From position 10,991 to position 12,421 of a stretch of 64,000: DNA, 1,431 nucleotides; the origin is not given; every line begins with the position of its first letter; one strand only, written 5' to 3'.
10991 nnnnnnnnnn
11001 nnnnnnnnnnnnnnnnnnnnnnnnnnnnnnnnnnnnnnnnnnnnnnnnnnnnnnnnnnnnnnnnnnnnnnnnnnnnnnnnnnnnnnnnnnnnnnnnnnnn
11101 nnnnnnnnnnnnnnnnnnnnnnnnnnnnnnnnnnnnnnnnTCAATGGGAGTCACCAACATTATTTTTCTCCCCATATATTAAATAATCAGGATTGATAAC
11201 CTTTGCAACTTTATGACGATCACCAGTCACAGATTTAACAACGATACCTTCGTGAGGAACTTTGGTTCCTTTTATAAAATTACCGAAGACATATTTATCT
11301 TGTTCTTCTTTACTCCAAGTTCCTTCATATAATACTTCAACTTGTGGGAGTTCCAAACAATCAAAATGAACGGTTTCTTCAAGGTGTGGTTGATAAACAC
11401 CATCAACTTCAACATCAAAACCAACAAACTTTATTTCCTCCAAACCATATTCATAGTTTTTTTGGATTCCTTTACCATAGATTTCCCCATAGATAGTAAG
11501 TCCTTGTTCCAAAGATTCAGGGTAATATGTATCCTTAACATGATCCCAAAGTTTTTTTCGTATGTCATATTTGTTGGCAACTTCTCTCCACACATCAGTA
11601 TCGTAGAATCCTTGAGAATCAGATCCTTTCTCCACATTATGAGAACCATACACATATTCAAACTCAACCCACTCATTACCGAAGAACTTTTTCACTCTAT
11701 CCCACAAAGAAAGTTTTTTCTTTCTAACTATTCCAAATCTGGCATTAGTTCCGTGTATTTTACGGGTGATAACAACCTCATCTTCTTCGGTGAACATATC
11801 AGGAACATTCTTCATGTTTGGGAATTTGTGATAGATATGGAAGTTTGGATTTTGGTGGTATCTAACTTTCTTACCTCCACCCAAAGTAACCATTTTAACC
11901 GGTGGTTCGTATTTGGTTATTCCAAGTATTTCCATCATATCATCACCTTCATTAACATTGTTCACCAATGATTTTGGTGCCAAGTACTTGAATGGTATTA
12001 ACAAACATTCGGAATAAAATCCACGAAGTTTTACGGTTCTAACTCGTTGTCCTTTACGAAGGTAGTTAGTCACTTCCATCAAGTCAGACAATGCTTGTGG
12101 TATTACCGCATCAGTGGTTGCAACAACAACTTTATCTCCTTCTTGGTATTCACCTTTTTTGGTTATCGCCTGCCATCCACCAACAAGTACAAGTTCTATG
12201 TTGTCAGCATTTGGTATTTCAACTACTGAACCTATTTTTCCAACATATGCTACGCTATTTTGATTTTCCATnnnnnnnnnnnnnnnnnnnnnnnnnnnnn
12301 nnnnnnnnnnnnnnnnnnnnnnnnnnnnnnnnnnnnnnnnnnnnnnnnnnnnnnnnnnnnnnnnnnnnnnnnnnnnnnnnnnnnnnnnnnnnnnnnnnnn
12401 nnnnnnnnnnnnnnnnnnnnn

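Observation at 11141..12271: RNA ligase with N-terminal extension (OB fold by analogy to the Rnl5 family), with kinase and phosphatase end-healing functions dispersed across the window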

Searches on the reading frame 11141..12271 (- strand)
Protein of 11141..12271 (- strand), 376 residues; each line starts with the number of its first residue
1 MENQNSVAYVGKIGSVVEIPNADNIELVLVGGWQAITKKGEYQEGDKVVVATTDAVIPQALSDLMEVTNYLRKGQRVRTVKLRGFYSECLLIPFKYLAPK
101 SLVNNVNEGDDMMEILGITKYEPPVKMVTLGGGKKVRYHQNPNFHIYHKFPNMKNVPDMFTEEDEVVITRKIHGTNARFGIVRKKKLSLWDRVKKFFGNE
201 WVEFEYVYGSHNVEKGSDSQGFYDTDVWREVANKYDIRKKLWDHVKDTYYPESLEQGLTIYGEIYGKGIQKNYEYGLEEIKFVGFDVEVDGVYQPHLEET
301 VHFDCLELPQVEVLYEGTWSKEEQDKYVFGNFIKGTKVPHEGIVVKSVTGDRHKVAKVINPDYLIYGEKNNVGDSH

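Call 3: search_protein_families(library=pfam, proteins=[window:11141-12271:-], max_evalue=0.1)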
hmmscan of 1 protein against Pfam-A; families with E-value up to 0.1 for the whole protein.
window:11141-12271:- (376 aa): 2 families
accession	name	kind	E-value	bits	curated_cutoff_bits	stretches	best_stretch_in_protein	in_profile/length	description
PF09414.15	RNA_ligase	-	4.2e-14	53.5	27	1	164-359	1-171/171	RNA ligase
PF21189.3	PHA02142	-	4.6e-14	53.1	27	1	8-93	2-91/92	PHA02142 OB-fold domain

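Call 4: search_protein_families(library=ncbifam, proteins=[window:11141-12271:-], max_evalue=0.1)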
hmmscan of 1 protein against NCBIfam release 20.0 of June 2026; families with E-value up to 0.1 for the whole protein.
window:11141-12271:- (376 aa): 3 families
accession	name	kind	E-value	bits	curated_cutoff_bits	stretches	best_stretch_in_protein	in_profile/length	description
TIGR02306.1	RNA_lig_DRB0094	equivalog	3.6e-40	137.9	151.15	1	12-364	7-339/341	RNA ligase (ATP)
TIGR02307.1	RNA_lig_RNL2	equivalog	0.00038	20.1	197.15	1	163-290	24-126/326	RNA ligase, Rnl2 family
TIGR00472.1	pheT_bact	equivalog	0.0012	17.2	402.65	1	9-88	47-117/798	phenylalanine--tRNA ligase subunit beta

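Call 5: search_solved_structures(query=window:11141-12271:-, max_evalue=1, show_alignments=3)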
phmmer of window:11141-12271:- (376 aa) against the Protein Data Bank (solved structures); distinct sequences matched with E-value up to 1: 9.
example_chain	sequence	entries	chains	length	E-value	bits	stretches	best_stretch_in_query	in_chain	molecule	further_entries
6vt3_A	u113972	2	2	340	2.5e-16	62.8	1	8-127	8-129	RNA Ligase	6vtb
5cot_A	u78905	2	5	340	2.5e-16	62.8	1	8-127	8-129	Naegleria gruberi RNA ligase | RNA ligase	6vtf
6vt1_A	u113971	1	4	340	2.6e-16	62.8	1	8-127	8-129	RNA Ligase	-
6vt4_A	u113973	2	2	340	2.6e-16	62.7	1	8-127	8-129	RNA Ligase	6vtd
6vt8_A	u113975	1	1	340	2.6e-16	62.7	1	8-127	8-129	RNA Ligase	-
6vt0_A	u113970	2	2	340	2.7e-16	62.7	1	8-127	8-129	RNA Ligase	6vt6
5cou_A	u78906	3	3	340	2.7e-16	62.7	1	8-127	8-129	Naegleria gruberi RNA ligase | RNA ligase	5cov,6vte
6vt9_A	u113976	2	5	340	1.2e-15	60.6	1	8-127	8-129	RNA ligase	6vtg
6vt5_A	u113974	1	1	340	1.9e-15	59.9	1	8-127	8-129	RNA Ligase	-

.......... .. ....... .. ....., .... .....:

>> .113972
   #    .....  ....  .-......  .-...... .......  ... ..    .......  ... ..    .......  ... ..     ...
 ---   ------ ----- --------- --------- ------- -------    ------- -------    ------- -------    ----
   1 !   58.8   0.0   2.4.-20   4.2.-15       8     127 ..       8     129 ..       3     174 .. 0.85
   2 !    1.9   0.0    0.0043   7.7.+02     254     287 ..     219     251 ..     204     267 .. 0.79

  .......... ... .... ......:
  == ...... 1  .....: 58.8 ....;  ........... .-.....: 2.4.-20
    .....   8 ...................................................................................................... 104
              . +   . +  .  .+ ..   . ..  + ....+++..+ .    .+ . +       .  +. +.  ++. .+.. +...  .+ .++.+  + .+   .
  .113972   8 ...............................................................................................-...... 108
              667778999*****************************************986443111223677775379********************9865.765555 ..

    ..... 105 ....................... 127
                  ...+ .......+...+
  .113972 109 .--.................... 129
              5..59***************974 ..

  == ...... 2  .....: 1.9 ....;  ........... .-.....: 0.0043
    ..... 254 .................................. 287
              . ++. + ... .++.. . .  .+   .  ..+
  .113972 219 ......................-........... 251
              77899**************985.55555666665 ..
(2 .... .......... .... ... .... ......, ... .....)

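Call 9: search_protein_families(library=phrogs, proteins=[window:11141-12271:-], max_evalue=0.001)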
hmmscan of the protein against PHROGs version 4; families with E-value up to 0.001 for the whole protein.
window:11141-12271:- (376 aa): 2 families
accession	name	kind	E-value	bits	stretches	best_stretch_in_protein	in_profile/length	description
phrog_968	-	DNA, RNA and nucleotide metabolism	3.5e-61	208.3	1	2-369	5-394/398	RNA ligase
phrog_548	-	DNA, RNA and nucleotide metabolism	5e-17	63.1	1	146-351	5-216/341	RNA ligase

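Call 10: search_dna_similar(query=window:11141-12271:-, collection=phages, mode=protein, max_rows=30)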
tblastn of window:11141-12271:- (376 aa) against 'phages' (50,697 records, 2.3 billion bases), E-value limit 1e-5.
Records with a match: 653; places in all: 654; records where one place covers at least 80% of the query: 36.
Best place of each record, by identity: <60% 653.
By first word of the organism name: Mycobacterium 296; Pseudomonas 178; Aeromonas 44; Microbacterium 25; Gordonia 22; Erwinia 9; Prevotella 9; Sinorhizobium 7; uncultured 5; Brevundimonas 5; and 24 more.
By host as written in the record: Mycobacterium smegmatis mc2 155 208; Pseudomonas aeruginosa 55; Mycobacterium smegmatis mc#155 47; Pseudomonas aeruginosa PAO1 25; - 24; Mycobacterium smegmatis mc2155 20; Gordonia terrae 3612 20; Aeromonas salmonicida 13; and 109 more.
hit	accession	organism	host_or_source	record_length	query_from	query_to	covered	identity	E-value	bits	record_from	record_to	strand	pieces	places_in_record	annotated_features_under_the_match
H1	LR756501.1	uncultured phage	metagenomic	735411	6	368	97%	27.9%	3e-21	101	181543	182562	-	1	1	record has no annotation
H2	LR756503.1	uncultured phage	metagenomic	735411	6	368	97%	27.9%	3e-21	101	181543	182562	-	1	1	record has no annotation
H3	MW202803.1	Caudoviricetes sp.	Manatee Spring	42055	2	364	97%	27.4%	1e-18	94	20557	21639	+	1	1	RNA ligase | hypothetical protein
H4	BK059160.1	Altiarchaeum virus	-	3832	1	367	98%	26.9%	5e-15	82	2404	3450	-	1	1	RNA ligase | hypothetical protein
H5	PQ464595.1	Erwinia phage Kaldavass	Erwinia aphidicola W09_2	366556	10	373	97%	27.1%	3e-12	74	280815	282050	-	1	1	RNA ligase | hypothetical protein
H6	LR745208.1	uncultured phage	metagenomic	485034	20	347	87%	29.4%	2e-22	105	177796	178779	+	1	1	record has no annotation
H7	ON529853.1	Brevundimonas phage vB_BpoS-Bambus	Brevundimonas pondensis LVF1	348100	13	354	91%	27.9%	2e-17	90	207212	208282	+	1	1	RNA ligase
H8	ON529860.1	Brevundimonas phage vB_BpoS-Papperlapapp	Brevundimonas pondensis LVF1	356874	13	354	91%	27.9%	3e-18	92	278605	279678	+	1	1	RNA ligase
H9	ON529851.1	Brevundimonas phage vB_BpoS-Marchewka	Brevundimonas pondensis LVF1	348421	13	354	91%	27.5%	2e-15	84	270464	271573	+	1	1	RNA ligase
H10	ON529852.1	Brevundimonas phage vB_BpoS-Kabachok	Brevundimonas pondensis LVF1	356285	13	354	91%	27.4%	2e-16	87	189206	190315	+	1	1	RNA ligase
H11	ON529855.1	Brevundimonas phage vB_BpoS-Domovoi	Brevundimonas pondensis EIF1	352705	13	354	91%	27.4%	3e-16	87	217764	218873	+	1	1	RNA ligase 2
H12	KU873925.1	Pseudomonas phage pf16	Pseudomonas putida PpG1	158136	3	365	97%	25.6%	2e-14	81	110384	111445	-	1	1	hypothetical protein (x2)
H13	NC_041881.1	Pseudomonas phage pf16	Pseudomonas putida PpG1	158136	3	365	97%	25.6%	2e-14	81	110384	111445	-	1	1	RNA ligase | hypothetical protein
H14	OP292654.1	Xanthomonas phage XbC2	Xanthomonas vesicatoria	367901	10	365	95%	25.7%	2e-10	68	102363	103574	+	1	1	RNA ligase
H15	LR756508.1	uncultured phage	metagenomic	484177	20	353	89%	27.1%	8e-18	91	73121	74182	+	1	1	record has no annotation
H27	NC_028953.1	Mycobacterium phage MiaZeal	Mycobacterium smegmatis mc2 155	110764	3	277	73%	29.9%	1e-15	85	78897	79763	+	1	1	155: RNA ligase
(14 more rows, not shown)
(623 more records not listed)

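Call 14: find_homologous_proteins(query=window:11141-12271:-, max_evalue=0.00001)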
Query window:11141-12271:- (376 aa): 5443 proteins with E <= 0.00001 among 6563 candidates; the best 120 are listed.
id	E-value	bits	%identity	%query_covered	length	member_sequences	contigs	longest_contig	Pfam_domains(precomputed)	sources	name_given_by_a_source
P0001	7.8e-254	859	99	100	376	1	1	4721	PF09414.16,PF21189.4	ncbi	-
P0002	6.8e-251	850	98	100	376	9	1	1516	PF09414.16,PF21189.4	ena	-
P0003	9.2e-218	741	85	100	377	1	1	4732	PF09414.16,PF21189.4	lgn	-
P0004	1.2e-217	740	85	100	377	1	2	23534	PF09414.16,PF21189.4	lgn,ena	-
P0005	2.2e-217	740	85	100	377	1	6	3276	PF09414.16,PF21189.4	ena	-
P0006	6.3e-217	738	86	100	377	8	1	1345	PF09414.16,PF21189.4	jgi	-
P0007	7.3e-217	738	85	100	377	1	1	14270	PF09414.16,PF21189.4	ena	-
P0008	2.1e-216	736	84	100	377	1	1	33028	PF09414.16,PF21189.4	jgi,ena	jgi:RNA ligase (TIGR02306 family)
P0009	3.2e-216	736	85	100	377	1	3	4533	PF09414.16,PF21189.4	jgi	-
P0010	4.2e-216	735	85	100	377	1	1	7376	PF09414.16,PF21189.4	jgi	-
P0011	1.4e-215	734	84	100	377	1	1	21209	PF09414.16,PF21189.4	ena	-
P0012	1.7e-215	733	84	100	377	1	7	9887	PF09414.16,PF21189.4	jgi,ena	-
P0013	2.1e-215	733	84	100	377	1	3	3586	PF09414.16,PF21189.4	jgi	-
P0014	2.3e-215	733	84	100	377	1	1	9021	PF09414.16,PF21189.4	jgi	jgi:RNA ligase (TIGR02306 family)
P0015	2.9e-215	733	84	100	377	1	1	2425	PF09414.16,PF21189.4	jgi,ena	jgi:RNA ligase (TIGR02306 family)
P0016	3.7e-215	732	84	100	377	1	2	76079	PF09414.16,PF21189.4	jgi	jgi:RNA ligase (TIGR02306 family)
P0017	3.8e-215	732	84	100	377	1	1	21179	PF09414.16,PF21189.4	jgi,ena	jgi:RNA ligase (TIGR02306 family)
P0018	4.1e-215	732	84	100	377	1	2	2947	PF09414.16,PF21189.4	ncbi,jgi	jgi:RNA ligase (TIGR02306 family)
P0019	5.6e-215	732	84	100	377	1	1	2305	PF09414.16,PF21189.4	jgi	jgi:RNA ligase (TIGR02306 family)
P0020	6.1e-215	731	84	100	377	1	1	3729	PF09414.16,PF21189.4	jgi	jgi:RNA ligase (TIGR02306 family)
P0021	7.6e-215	731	84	100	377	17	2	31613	PF09414.16,PF21189.4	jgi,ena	-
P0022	9.2e-215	731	85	100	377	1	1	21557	PF09414.16,PF21189.4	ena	-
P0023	9.3e-215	731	84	100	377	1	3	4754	PF09414.16,PF21189.4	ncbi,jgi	jgi:RNA ligase (TIGR02306 family)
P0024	1.1e-214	731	84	100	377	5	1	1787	PF09414.16,PF21189.4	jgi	jgi:RNA ligase (TIGR02306 family)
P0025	1.7e-214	730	84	100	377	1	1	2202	PF09414.16,PF21189.4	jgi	jgi:RNA ligase (TIGR02306 family)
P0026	1.8e-214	730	84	100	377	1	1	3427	PF09414.16,PF21189.4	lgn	-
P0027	2.9e-214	729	84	100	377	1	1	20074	PF09414.16,PF21189.4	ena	-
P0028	3.2e-214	729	84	100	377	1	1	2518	PF09414.16,PF21189.4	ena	-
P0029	3.2e-214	729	84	100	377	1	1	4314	PF09414.16,PF21189.4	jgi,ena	jgi:RNA ligase (TIGR02306 family)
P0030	3.3e-214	729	84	100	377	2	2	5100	PF09414.16,PF21189.4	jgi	jgi:RNA ligase (TIGR02306 family)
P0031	3.6e-214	729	84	100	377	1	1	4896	PF09414.16,PF21189.4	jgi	jgi:RNA ligase (TIGR02306 family)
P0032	3.7e-214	729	84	100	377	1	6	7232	PF09414.16,PF21189.4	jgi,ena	jgi:RNA ligase (TIGR02306 family)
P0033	3.9e-214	729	84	100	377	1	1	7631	PF09414.16,PF21189.4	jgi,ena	jgi:RNA ligase (TIGR02306 family)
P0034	3.9e-214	729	84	100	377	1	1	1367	PF09414.16,PF21189.4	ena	-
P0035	4.8e-214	729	84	100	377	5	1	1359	PF09414.16,PF21189.4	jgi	jgi:RNA ligase (TIGR02306 family)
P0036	5.0e-214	728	84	100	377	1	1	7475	PF09414.16,PF21189.4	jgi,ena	jgi:RNA ligase (TIGR02306 family)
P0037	5.8e-214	728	83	100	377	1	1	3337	PF09414.16,PF21189.4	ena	-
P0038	6.4e-214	728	83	100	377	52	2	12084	PF09414.16,PF21189.4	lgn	-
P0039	6.4e-214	728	83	100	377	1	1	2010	PF09414.16,PF21189.4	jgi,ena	-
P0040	7.5e-214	728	84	100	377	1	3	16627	PF09414.16,PF21189.4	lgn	-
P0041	8.1e-214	728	84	100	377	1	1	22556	PF09414.16,PF21189.4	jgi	-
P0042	8.6e-214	728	84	100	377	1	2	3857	PF09414.16,PF21189.4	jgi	-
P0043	8.8e-214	728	84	100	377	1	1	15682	PF09414.16,PF21189.4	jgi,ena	jgi:RNA ligase (TIGR02306 family)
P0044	1.5e-213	727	84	100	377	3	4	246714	PF09414.16,PF21189.4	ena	-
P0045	1.6e-213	727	84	100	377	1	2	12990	PF09414.16,PF21189.4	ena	-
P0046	1.9e-213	727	84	100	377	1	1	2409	PF09414.16,PF21189.4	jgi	jgi:RNA ligase (TIGR02306 family)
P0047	2.2e-213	726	84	100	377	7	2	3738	PF09414.16,PF21189.4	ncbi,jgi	jgi:RNA ligase (TIGR02306 family)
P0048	2.8e-213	726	84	100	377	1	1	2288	PF09414.16,PF21189.4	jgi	-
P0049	3.8e-213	726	84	100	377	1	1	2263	PF09414.16,PF21189.4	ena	-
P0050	4.2e-213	725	84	100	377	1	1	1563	PF09414.16,PF21189.4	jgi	jgi:RNA ligase (TIGR02306 family)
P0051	5.2e-213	725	83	100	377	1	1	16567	PF09414.16,PF21189.4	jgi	jgi:RNA ligase (TIGR02306 family)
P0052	6.1e-213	725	83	100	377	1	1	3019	PF09414.16,PF21189.4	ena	-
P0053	6.4e-213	725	84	100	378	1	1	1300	PF09414.16,PF21189.4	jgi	-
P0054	6.6e-213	725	84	100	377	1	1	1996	PF09414.16,PF21189.4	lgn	-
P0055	7.7e-213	725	83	100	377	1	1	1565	PF09414.16,PF21189.4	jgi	jgi:RNA ligase (TIGR02306 family)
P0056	8.6e-213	724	83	100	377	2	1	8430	PF09414.16,PF21189.4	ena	-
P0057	1.2e-212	724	83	100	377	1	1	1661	PF09414.16,PF21189.4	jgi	jgi:RNA ligase (TIGR02306 family)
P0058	1.8e-212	723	83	100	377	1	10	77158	PF09414.16,PF21189.4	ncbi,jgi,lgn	jgi:RNA ligase (TIGR02306 family)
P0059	2.1e-212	723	83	100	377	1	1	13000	PF09414.16,PF21189.4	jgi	-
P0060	2.2e-212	723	83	100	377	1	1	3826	PF09414.16,PF21189.4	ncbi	-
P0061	2.3e-212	723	84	100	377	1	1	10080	PF09414.16,PF21189.4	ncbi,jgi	jgi:RNA ligase (TIGR02306 family)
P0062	2.9e-212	723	83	100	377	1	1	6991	PF09414.16,PF21189.4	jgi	jgi:RNA ligase (TIGR02306 family)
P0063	3.1e-212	723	83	100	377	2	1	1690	PF09414.16,PF21189.4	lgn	-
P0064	4.0e-212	722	83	100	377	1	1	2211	PF09414.16,PF21189.4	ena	-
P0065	5.8e-212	722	82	100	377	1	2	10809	PF09414.16,PF21189.4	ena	-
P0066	6.1e-212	722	83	100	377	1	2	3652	PF09414.16,PF21189.4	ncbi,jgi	jgi:RNA ligase (TIGR02306 family)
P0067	7.7e-212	721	83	100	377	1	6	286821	PF09414.16,PF21189.4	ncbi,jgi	jgi:RNA ligase (TIGR02306 family)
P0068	9.4e-212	721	84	100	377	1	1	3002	PF09414.16,PF21189.4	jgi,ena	jgi:RNA ligase (TIGR02306 family)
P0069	9.6e-212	721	83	100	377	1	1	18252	PF09414.16,PF21189.4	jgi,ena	jgi:RNA ligase (TIGR02306 family)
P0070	1.0e-211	721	84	100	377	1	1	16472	PF09414.16,PF21189.4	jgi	jgi:RNA ligase (TIGR02306 family)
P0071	1.2e-211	721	84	100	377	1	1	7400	PF09414.16,PF21189.4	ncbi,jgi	jgi:RNA ligase (TIGR02306 family)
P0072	1.5e-211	720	83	100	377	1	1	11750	PF09414.16,PF21189.4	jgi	jgi:RNA ligase (TIGR02306 family)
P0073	1.9e-211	720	82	100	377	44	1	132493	PF09414.16,PF21189.4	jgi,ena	jgi:RNA ligase (TIGR02306 family)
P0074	2.8e-211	719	83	100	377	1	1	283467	PF09414.16,PF21189.4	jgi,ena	jgi:RNA ligase (TIGR02306 family)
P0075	3.0e-211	719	83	100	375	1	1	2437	PF09414.16,PF21189.4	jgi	jgi:RNA ligase (TIGR02306 family)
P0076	3.1e-211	719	83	100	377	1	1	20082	PF09414.16,PF21189.4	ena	-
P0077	4.9e-211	719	83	100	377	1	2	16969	PF09414.16,PF21189.4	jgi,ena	jgi:RNA ligase (TIGR02306 family)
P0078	4.9e-211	719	83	100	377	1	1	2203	PF09414.16,PF21189.4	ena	-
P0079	6.8e-211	718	83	100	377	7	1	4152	PF09414.16,PF21189.4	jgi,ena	jgi:RNA ligase (TIGR02306 family)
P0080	2.5e-210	716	83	100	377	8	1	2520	PF09414.16,PF21189.4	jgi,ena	jgi:RNA ligase (TIGR02306 family)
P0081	3.2e-210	716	82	100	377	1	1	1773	PF09414.16,PF21189.4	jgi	-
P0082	4.1e-210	716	83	100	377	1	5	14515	PF09414.16,PF21189.4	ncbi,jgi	jgi:RNA ligase (TIGR02306 family)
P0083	4.1e-210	716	83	100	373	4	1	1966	PF09414.16,PF21189.4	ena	-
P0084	5.2e-210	715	82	100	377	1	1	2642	PF09414.16,PF21189.4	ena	-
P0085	7.1e-210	715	82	100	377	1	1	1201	PF09414.16,PF21189.4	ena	-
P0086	7.6e-210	715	83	100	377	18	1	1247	PF09414.16,PF21189.4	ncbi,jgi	jgi:RNA ligase (TIGR02306 family)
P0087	1.7e-209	714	83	100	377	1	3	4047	PF09414.16,PF21189.4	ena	-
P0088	1.7e-209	714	82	100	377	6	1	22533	PF09414.16,PF21189.4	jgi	jgi:RNA ligase (TIGR02306 family)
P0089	2.7e-209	713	83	100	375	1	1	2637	PF09414.16,PF21189.4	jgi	jgi:RNA ligase (TIGR02306 family)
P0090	3.9e-209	712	83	100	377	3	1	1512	PF09414.16,PF21189.4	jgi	jgi:RNA ligase (TIGR02306 family)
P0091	4.1e-209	712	82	100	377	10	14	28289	PF09414.16,PF21189.4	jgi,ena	jgi:RNA ligase (TIGR02306 family)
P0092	4.8e-209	712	82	100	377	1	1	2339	PF09414.16,PF21189.4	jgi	-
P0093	5.4e-209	712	82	100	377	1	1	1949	PF09414.16,PF21189.4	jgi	-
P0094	6.3e-209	712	82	100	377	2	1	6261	PF09414.16,PF21189.4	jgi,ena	jgi:RNA ligase (TIGR02306 family)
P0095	8.9e-209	711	82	100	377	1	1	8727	PF09414.16,PF21189.4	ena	-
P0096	1.2e-208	711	82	100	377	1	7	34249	PF09414.16,PF21189.4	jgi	jgi:RNA ligase (TIGR02306 family)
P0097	1.8e-208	710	82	100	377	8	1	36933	PF09414.16,PF21189.4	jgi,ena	jgi:RNA ligase (TIGR02306 family)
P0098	1.9e-208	710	82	100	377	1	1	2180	PF09414.16,PF21189.4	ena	-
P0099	2.2e-208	710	82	100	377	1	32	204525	PF09414.16,PF21189.4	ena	-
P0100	4.1e-208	709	82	100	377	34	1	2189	PF09414.16,PF21189.4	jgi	jgi:RNA ligase (TIGR02306 family)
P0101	2.4e-207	706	82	100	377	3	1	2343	PF09414.16,PF21189.4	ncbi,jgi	jgi:RNA ligase (TIGR02306 family)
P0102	2.8e-207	706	82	100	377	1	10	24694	PF09414.16,PF21189.4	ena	-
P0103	4.1e-207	706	81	100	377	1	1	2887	PF09414.16,PF21189.4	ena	-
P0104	5.6e-207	705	82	100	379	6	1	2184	PF09414.16,PF21189.4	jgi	-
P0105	6.1e-207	705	82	100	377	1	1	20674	PF09414.16,PF21189.4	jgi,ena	jgi:RNA ligase (TIGR02306 family)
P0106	6.5e-207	705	81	100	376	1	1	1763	PF09414.16,PF21189.4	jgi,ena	jgi:RNA ligase (TIGR02306 family)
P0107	6.9e-207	705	82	100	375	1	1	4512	PF09414.16,PF21189.4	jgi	-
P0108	7.4e-207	705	81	100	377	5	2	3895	PF09414.16,PF21189.4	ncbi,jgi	jgi:RNA ligase (TIGR02306 family)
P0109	1.1e-206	704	83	100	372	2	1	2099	PF09414.16,PF21189.4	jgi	jgi:RNA ligase (TIGR02306 family)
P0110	1.3e-206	704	82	100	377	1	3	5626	PF09414.16,PF21189.4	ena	-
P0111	1.4e-206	704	82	100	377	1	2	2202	PF09414.16,PF21189.4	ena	-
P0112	3.1e-206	703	81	100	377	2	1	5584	PF09414.16,PF21189.4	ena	-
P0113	5.6e-206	702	82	100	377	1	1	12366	PF09414.16,PF21189.4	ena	-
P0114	5.9e-206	702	82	100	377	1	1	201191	PF09414.16,PF21189.4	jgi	jgi:RNA ligase (TIGR02306 family)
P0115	6.4e-206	702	82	100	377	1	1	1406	PF09414.16,PF21189.4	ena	-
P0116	6.7e-206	702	82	100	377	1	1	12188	PF09414.16,PF21189.4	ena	-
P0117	7.3e-206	702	82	100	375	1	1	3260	PF09414.16,PF21189.4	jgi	-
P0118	7.5e-206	702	81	100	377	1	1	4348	PF09414.16,PF21189.4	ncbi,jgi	jgi:RNA ligase (TIGR02306 family)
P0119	8.9e-206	701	80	100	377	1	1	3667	PF09414.16,PF21189.4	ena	-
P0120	1.3e-205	701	81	100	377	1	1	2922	PF09414.16,PF21189.4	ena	-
